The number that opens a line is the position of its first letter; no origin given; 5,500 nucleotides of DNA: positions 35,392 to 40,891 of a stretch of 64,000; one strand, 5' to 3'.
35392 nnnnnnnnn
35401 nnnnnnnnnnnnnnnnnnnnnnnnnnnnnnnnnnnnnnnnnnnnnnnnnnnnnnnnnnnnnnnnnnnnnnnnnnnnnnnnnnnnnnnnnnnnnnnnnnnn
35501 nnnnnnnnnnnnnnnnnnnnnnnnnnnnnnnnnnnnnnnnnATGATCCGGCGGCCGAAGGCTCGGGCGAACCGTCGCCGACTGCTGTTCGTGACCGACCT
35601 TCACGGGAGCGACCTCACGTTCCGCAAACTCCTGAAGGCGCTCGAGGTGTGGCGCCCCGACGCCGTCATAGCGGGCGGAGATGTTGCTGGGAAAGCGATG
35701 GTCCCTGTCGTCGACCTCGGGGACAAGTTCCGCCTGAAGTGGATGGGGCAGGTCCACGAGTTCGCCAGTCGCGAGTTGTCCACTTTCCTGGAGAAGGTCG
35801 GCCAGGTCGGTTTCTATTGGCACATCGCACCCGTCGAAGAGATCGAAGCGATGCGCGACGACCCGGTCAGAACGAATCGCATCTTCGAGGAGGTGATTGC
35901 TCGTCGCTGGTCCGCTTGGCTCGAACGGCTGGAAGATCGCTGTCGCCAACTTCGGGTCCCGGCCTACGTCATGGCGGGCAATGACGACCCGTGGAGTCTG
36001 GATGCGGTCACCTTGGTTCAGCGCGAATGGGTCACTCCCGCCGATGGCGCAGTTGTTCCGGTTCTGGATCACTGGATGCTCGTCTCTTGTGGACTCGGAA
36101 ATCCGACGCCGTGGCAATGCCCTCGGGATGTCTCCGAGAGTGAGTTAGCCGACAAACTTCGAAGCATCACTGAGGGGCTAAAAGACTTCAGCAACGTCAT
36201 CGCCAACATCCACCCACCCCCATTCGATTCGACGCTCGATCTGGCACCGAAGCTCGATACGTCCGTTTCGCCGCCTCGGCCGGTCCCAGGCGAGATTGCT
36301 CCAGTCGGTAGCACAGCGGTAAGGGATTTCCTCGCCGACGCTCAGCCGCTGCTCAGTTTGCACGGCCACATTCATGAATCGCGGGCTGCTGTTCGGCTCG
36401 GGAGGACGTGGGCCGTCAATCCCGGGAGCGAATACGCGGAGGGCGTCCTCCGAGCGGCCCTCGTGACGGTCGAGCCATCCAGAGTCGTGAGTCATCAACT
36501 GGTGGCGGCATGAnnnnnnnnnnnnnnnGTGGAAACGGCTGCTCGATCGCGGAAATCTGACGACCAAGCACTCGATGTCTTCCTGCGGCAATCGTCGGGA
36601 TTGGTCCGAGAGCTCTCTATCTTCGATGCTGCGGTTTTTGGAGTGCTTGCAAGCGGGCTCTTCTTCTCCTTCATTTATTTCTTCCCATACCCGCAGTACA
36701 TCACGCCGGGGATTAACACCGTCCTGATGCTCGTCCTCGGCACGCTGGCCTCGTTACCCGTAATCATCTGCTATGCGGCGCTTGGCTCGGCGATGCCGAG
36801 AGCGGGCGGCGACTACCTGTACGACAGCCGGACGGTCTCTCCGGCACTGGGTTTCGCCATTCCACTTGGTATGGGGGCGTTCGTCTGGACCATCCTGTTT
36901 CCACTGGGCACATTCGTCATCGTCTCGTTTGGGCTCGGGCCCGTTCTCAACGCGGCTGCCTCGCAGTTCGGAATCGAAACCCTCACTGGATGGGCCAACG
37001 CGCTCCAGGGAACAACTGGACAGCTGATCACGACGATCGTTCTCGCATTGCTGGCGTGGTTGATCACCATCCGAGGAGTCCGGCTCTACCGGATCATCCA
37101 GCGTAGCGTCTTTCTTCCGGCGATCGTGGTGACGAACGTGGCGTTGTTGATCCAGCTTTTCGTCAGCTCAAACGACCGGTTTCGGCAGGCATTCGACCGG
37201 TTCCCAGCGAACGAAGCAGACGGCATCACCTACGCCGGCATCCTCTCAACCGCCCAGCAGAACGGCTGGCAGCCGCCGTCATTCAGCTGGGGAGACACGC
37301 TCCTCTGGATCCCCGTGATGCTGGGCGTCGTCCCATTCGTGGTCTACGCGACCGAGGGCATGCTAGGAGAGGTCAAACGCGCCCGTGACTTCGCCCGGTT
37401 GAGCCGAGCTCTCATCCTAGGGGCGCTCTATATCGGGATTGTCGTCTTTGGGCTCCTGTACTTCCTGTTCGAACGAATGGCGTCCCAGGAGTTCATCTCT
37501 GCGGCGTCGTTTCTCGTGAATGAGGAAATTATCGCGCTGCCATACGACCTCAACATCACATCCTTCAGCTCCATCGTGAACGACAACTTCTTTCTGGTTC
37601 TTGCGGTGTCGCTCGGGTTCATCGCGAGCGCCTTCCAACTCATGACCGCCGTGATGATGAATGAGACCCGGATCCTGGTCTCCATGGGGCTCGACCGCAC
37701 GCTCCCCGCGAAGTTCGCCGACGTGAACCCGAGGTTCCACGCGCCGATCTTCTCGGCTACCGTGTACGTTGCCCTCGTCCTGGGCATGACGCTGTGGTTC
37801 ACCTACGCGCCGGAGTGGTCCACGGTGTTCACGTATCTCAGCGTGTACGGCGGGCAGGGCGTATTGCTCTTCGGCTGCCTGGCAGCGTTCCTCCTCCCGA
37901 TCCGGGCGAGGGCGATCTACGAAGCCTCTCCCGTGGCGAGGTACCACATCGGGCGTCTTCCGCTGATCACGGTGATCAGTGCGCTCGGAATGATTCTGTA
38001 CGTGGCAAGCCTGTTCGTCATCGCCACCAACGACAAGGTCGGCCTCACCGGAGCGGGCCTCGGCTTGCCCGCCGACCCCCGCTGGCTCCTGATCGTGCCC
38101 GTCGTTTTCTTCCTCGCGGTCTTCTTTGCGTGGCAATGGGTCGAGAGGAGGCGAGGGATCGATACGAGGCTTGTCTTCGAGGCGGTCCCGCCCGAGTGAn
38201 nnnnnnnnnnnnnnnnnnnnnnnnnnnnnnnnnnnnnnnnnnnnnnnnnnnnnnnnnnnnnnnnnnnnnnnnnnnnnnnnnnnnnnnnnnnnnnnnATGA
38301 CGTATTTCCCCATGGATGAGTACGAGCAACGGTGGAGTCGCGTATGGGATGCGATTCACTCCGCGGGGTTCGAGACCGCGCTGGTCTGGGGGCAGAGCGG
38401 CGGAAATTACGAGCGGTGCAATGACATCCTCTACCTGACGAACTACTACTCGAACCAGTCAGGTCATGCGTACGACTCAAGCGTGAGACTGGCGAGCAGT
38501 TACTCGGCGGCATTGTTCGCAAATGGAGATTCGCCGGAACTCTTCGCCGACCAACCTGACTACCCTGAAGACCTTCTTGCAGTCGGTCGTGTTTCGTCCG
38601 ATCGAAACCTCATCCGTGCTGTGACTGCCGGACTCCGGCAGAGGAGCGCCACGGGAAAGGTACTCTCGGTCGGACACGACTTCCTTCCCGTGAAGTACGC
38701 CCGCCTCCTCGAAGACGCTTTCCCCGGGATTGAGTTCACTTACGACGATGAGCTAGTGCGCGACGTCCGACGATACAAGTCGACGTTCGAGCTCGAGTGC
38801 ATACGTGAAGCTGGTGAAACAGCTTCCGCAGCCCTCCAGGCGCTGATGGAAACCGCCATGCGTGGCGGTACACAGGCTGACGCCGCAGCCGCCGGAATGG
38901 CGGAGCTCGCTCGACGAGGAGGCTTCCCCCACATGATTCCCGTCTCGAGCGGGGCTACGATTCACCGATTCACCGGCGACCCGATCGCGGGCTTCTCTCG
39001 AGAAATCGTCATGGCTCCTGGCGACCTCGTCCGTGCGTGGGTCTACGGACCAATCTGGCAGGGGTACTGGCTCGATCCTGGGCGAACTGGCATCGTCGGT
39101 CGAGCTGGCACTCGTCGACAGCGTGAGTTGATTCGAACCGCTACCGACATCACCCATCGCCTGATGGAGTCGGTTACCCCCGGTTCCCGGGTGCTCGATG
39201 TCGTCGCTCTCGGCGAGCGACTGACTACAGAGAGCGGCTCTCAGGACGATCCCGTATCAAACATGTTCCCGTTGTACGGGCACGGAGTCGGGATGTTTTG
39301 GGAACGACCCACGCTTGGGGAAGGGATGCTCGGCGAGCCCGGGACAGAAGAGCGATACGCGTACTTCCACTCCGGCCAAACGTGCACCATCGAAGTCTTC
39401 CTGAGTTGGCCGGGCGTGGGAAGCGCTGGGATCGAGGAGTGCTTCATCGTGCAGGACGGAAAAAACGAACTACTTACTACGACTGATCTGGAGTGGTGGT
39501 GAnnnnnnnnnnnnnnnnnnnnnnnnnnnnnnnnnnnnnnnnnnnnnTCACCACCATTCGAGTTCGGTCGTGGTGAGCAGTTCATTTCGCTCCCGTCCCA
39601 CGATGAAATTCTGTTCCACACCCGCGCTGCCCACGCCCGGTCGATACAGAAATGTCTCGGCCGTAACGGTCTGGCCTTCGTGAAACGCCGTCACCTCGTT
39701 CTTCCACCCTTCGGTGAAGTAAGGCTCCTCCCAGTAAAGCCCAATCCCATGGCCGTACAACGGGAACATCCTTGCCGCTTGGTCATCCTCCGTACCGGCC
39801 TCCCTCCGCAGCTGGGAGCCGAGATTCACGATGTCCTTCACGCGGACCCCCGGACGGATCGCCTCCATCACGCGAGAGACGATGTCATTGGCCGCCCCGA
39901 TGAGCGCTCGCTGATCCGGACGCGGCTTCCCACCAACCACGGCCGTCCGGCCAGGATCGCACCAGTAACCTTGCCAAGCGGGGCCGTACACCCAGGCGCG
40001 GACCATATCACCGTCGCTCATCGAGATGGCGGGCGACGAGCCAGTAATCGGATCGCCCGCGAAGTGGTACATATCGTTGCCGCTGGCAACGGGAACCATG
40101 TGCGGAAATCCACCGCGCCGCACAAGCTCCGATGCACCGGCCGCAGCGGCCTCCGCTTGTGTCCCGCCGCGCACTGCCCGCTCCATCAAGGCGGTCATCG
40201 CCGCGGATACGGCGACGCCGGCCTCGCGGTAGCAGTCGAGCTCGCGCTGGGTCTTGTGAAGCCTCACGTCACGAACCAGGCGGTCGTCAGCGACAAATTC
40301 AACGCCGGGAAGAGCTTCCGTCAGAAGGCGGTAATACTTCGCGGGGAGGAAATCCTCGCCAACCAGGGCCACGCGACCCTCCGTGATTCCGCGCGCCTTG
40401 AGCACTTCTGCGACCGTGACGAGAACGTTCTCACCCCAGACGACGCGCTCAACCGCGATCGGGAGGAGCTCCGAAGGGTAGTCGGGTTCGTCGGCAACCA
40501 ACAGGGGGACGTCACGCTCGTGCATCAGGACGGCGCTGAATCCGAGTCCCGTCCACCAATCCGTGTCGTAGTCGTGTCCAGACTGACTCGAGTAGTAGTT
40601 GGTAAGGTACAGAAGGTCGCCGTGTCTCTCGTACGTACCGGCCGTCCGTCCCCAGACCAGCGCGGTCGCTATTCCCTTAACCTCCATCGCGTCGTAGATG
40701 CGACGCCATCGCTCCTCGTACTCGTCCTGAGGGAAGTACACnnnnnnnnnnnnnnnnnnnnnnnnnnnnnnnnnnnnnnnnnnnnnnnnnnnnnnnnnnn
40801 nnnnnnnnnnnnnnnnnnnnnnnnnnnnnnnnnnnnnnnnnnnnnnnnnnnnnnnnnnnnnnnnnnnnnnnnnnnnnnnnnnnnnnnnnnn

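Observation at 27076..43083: About 16 kb island inserted in tRNA-Ala(CGC), bounded by a 40-nt repeat of the tRNA 3' half, with a destroyed integrase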

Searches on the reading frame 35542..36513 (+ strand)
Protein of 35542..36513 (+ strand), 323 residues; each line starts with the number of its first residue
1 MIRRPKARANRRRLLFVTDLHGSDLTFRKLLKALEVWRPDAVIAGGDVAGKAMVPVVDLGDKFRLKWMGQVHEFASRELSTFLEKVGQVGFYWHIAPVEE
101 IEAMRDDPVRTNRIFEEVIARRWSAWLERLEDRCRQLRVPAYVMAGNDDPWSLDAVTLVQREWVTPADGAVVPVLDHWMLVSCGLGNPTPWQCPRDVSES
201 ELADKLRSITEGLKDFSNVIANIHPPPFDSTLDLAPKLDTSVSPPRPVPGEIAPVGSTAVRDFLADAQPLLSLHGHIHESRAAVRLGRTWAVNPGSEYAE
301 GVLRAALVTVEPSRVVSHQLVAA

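Call 7: search_protein_families(library=pfam, proteins=[window:35542-36513:+], max_evalue=0.01)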
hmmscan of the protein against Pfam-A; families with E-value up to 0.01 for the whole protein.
window:35542-36513:+ (323 aa): 3 families
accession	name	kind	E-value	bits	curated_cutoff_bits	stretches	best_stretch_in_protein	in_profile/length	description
PF00149.33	Metallophos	-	1.1e-06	29.7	21.5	1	13-52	2-44/191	Calcineurin-like phosphoesterase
PF12850.12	Metallophos_2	-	3e-05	24.5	27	0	271-298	110-136/154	Calcineurin-like phosphoesterase superfamily domain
PF14582.11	Metallophos_3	-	0.0012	18.7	28.2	0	255-311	197-250/259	Metallophosphoesterase, calcineurin superfamily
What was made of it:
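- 35542..36513 (+): Metallophosphoesterase-family protein. Metallophos, call 7.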

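Call 58: search_protein_families(library=ncbifam, proteins=[window:35542-36513:+], max_evalue=0.001)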
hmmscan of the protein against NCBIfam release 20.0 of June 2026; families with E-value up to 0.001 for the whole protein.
window:35542-36513:+ (323 aa): 0 families

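Call 95: search_protein_families(library=padloc, proteins=[window:35542-36513:+], max_evalue=0.001)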
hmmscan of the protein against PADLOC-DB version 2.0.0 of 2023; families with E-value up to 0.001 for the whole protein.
window:35542-36513:+ (323 aa): 1 family
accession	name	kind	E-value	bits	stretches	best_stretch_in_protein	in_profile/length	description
PDLC04908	PDC-S10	-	0.00052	17.3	0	254-294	158-198/223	-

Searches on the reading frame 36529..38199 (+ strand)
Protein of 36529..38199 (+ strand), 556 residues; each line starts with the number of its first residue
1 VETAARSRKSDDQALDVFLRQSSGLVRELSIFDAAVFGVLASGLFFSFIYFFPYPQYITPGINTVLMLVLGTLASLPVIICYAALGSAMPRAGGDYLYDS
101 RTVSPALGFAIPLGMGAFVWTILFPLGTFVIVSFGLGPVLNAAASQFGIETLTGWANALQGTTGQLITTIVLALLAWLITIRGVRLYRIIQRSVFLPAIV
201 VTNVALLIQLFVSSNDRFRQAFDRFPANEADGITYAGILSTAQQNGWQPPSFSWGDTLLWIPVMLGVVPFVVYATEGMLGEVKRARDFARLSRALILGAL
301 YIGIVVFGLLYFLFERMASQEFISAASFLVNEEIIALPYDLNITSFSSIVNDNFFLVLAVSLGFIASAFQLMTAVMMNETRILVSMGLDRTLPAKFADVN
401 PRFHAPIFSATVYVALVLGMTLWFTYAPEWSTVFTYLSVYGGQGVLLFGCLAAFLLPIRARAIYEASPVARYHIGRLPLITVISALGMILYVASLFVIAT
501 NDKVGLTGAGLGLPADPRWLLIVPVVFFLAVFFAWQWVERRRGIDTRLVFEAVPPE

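Call 7: search_protein_families(library=pfam, proteins=[window:36529-38199:+], max_evalue=0.01)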
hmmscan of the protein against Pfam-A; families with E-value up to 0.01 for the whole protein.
window:36529-38199:+ (556 aa): 1 family
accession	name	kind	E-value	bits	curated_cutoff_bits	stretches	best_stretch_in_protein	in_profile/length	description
PF00324.27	AA_permease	-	1e-07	31.5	24.6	1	61-500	28-425/470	Amino acid permease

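Call 43: find_related_loci(query=window:36529-38199:+, collection=genome_contigs, flank=10000)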
Query window:36529-38199:+ (556 aa) in genome_contigs; peptide patterns used: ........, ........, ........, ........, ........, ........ (x = any residue, [..] = any of these).
43 stretches matched a pattern, but none encodes a relative of the query by tblastn (E <= 1e-3).

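Call 58: search_protein_families(library=ncbifam, proteins=[window:36529-38199:+], max_evalue=0.001)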
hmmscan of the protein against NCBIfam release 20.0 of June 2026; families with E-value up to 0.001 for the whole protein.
window:36529-38199:+ (556 aa): 3 families
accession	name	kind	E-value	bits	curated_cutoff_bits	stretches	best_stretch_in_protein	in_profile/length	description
NF053761.1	BrChAATpBcaP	equivalog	6.3e-09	35.4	690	1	355-420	299-363/460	branched-chain amino acid transporter BcaP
NF008484.0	PRK11387.1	equivalog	3.1e-05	23.1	716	1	35-122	25-107/471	S-methylmethionine permease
TIGR00909.1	2A0306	subfamily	8.1e-05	21.7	556.8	0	357-419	279-341/429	amino acid transporter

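Call 68: find_homologous_proteins(query=window:36529-38199:+, max_evalue=1e-20)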
Query window:36529-38199:+ (556 aa): 72 proteins with E <= 1e-20 among 8000 candidates.
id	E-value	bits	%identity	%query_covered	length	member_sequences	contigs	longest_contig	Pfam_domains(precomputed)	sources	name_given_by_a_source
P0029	0.0e+0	1205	100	100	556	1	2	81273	PF00324.28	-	-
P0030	1.5e-268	910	74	99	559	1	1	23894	PF13520.13,PF00324.28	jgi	jgi:APA family basic amino acid/polyamine antiporter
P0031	2.6e-228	777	61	100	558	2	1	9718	-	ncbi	-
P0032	1.9e-197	676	61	90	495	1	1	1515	PF13520.13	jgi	jgi:amino acid transporter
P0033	3.0e-191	655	55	97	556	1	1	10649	PF13520.13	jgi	jgi:APA family basic amino acid/polyamine antiporter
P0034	1.1e-180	620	51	98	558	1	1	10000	PF13520.13,PF00324.28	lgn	-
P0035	1.2e-177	610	53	98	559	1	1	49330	PF13520.13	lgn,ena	-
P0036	1.3e-177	610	49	100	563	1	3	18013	PF13520.13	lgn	-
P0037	1.1e-176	607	49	100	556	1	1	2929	PF13520.13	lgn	-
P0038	1.6e-170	587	50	100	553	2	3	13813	PF13520.13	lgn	-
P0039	2.4e-167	576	48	100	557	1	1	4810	PF13520.13,PF00324.28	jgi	jgi:amino acid transporter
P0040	9.0e-167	574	49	100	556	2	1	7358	PF13520.13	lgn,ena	-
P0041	4.5e-164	565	49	97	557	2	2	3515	PF13520.13,PF00324.28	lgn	-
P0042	3.5e-163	562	48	100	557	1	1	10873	PF13520.13,PF00324.28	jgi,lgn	jgi:amino acid transporter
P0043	1.1e-162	561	50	97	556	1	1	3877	PF13520.13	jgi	jgi:amino acid transporter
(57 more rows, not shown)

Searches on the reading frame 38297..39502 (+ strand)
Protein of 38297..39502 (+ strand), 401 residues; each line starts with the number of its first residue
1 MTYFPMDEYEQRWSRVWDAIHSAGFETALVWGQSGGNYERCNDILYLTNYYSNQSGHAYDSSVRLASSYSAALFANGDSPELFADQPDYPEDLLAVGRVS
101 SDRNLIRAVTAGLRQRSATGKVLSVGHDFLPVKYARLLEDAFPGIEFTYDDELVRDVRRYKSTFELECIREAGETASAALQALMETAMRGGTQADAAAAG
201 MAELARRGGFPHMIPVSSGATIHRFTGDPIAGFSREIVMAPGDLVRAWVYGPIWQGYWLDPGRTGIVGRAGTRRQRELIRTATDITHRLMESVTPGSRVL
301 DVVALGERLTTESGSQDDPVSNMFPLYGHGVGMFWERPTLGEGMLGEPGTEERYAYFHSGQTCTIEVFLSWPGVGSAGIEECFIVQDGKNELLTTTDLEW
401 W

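Call 8: search_protein_families(library=pfam, proteins=[window:38297-39502:+], max_evalue=0.01)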
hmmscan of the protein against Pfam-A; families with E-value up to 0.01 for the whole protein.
window:38297-39502:+ (401 aa): 2 families
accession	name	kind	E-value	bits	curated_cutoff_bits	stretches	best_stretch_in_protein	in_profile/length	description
PF00557.29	Peptidase_M24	-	6.6e-18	65.7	23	1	167-386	1-207/208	Metallopeptidase family M24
PF01321.24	Creatinase_N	-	0.0064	17.5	22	0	12-158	1-126/128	Creatinase/Prolidase N-terminal domain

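Call 58: search_protein_families(library=ncbifam, proteins=[window:38297-39502:+], max_evalue=0.001)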
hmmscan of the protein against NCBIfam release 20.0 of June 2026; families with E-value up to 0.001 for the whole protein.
window:38297-39502:+ (401 aa): 3 families
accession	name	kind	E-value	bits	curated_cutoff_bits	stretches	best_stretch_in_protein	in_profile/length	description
NF040821.1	dipep_PepQ_Arch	equivalog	2.1e-07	30.3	630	1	146-399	108-344/346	Xaa-Pro dipeptidase PepQ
NF038259.1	ectoine_DoeA_2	exception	1.2e-05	24.2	575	1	138-306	131-294/386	ectoine hydrolase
TIGR00500.1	met_pdase_I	equivalog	0.00033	20.3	171.35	1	193-334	36-172/247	type I methionyl aminopeptidase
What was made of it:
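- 38297..39502 (+): M24 hydrolase (creatinase/prolidase fold), copy a. Peptidase_M24 E=6.6e-18, call 8; call 58.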

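Call 95: search_protein_families(library=padloc, proteins=[window:38297-39502:+], max_evalue=0.001)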
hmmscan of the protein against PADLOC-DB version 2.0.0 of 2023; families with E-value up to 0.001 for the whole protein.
window:38297-39502:+ (401 aa): 0 families

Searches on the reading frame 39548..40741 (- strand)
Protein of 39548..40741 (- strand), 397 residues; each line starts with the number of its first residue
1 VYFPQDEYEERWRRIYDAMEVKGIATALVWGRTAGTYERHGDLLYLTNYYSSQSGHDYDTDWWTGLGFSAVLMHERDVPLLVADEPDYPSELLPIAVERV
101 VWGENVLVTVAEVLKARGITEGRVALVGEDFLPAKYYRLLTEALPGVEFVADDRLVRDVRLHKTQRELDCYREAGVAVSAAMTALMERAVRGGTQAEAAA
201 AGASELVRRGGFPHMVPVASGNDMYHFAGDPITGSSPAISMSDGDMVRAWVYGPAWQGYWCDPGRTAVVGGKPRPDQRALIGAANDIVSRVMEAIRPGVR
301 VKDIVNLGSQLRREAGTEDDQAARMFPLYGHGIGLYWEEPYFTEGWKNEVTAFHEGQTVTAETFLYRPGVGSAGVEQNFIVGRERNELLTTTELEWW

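Call 20: search_protein_families(library=pfam, proteins=[window:39548-40741:-], max_evalue=0.1)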
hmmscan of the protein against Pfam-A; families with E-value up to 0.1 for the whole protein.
window:39548-40741:- (397 aa): 2 families
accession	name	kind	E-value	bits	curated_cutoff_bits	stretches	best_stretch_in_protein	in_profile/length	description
PF00557.29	Peptidase_M24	-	2.6e-24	86.6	23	1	170-381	2-206/208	Metallopeptidase family M24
PF01321.24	Creatinase_N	-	1.9e-06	28.8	22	1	11-161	1-127/128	Creatinase/Prolidase N-terminal domain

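Call 58: search_protein_families(library=ncbifam, proteins=[window:39548-40741:-], max_evalue=0.001)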
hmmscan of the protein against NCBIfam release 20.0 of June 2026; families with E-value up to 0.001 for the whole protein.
window:39548-40741:- (397 aa): 10 families
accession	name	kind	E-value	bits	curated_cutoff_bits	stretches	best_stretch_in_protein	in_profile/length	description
NF040821.1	dipep_PepQ_Arch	equivalog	4.5e-13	48.9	630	1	148-395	108-344/346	Xaa-Pro dipeptidase PepQ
NF038259.1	ectoine_DoeA_2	exception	8.2e-11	41.2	575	1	111-360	101-346/386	ectoine hydrolase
NF007310.0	PRK09795.1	equivalog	8.4e-08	31.4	393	1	160-390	125-349/361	aminopeptidase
NF011720.0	PRK15173.1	subfamily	1.6e-07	30.7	420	1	138-390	91-333/343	peptidase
NF011173.0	PRK14575.1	equivalog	1.7e-07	30.6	850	1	138-390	154-396/406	putative peptidase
TIGR00500.1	met_pdase_I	equivalog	8.1e-07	28.8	171.35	1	240-364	83-202/247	type I methionyl aminopeptidase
NF011174.0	PRK14576.1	subfamily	1.2e-05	24.4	487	1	138-390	153-395/405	putative endopeptidase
NF008131.0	PRK10879.1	equivalog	1.3e-05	24.2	465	1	155-305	166-312/438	Xaa-Pro aminopeptidase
TIGR02993.1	ectoine_eutD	equivalog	6.1e-05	22.3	613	1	110-309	105-304/391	ectoine hydrolase DoeA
NF043017.1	DimsulpropLyDddP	equivalog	0.0005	19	600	1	146-343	189-382/443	dimethylsulfonioproprionate lyase DddP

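Call 64: search_solved_structures(query=window:39548-40741:-, max_evalue=0.00001)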
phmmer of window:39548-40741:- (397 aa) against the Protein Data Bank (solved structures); distinct sequences matched with E-value up to 0.00001: 8.
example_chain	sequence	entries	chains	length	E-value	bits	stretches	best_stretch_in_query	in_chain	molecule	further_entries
1wy2_A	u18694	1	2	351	1.8e-14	57.1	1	121-395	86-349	Xaa-Pro dipeptidase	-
4ege_A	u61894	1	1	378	2.3e-14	56.7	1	125-381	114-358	Dipeptidase PepE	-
1pv9_A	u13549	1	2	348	3.9e-14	56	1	148-395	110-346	Xaa-Pro dipeptidase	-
1wn1_A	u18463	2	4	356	3.4e-13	52.9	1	102-395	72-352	dipeptidase | 356aa long hypothetical dipeptidase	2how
3q6d_A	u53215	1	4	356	2.1e-11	46.9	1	128-392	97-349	Proline dipeptidase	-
5cdl_A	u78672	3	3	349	6.5e-11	45.4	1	138-390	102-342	Proline dipeptidase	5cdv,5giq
5giu_A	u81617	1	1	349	6.5e-11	45.4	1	138-390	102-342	Proline dipeptidase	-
5cnx_A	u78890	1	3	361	8.4e-07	31.8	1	244-388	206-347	Aminopeptidase YpdF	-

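Call 95: search_protein_families(library=padloc, proteins=[window:39548-40741:-], max_evalue=0.001)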
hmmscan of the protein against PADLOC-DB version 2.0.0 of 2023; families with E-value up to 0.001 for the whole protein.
window:39548-40741:- (397 aa): 0 families
